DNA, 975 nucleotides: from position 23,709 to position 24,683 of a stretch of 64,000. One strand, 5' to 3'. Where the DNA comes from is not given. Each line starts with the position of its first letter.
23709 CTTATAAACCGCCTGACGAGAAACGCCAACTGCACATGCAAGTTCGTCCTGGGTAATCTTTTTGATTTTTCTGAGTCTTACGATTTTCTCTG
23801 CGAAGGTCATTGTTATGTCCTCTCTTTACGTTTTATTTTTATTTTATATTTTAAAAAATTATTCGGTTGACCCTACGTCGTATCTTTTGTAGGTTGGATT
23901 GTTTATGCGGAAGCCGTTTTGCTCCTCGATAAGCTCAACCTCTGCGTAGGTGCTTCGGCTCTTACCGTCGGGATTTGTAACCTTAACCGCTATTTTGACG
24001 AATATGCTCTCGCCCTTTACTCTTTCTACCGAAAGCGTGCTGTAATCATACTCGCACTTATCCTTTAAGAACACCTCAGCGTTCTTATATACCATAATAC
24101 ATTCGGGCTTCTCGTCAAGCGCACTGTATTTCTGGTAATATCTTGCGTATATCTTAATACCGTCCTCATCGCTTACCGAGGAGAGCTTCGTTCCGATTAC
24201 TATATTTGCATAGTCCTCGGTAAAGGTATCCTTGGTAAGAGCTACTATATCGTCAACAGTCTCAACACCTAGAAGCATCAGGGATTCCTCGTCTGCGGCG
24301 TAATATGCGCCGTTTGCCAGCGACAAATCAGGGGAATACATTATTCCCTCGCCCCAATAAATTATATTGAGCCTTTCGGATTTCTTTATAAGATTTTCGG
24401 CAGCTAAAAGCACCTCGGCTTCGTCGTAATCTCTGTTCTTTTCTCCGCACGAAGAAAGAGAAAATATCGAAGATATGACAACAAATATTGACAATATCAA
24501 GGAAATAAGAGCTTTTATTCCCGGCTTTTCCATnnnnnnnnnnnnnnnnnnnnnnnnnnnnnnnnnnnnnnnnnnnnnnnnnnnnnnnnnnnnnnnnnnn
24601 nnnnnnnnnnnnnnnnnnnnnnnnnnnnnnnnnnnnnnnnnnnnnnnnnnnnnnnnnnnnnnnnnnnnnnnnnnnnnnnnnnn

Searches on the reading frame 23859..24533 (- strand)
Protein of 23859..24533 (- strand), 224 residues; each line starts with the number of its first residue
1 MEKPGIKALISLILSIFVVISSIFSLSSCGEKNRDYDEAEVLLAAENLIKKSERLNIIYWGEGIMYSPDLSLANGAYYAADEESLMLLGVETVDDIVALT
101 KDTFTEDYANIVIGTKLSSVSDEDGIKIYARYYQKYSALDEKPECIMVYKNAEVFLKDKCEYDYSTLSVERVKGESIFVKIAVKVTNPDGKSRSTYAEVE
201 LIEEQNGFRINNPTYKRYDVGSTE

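Call 8: search_protein_families(library=pfam, proteins=[window:23859-24533:-])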
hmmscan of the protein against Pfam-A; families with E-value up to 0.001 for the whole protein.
window:23859-24533:- (224 aa): 0 families

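Call 37: search_protein_families(library=ncbifam, proteins=[window:23859-24533:-], max_evalue=0.1)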
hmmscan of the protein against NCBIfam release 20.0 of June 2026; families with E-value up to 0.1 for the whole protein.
window:23859-24533:- (224 aa): 2 families
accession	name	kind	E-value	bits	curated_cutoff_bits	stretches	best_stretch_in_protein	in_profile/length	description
NF009759.0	PRK13261.2-5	equivalog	0.056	13.5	290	1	36-123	18-106/150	urease accessory protein UreE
TIGR04457.1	lipo_LenA_lepto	equivalog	0.095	12.1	50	0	147-209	37-95/224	lipoprotein LenA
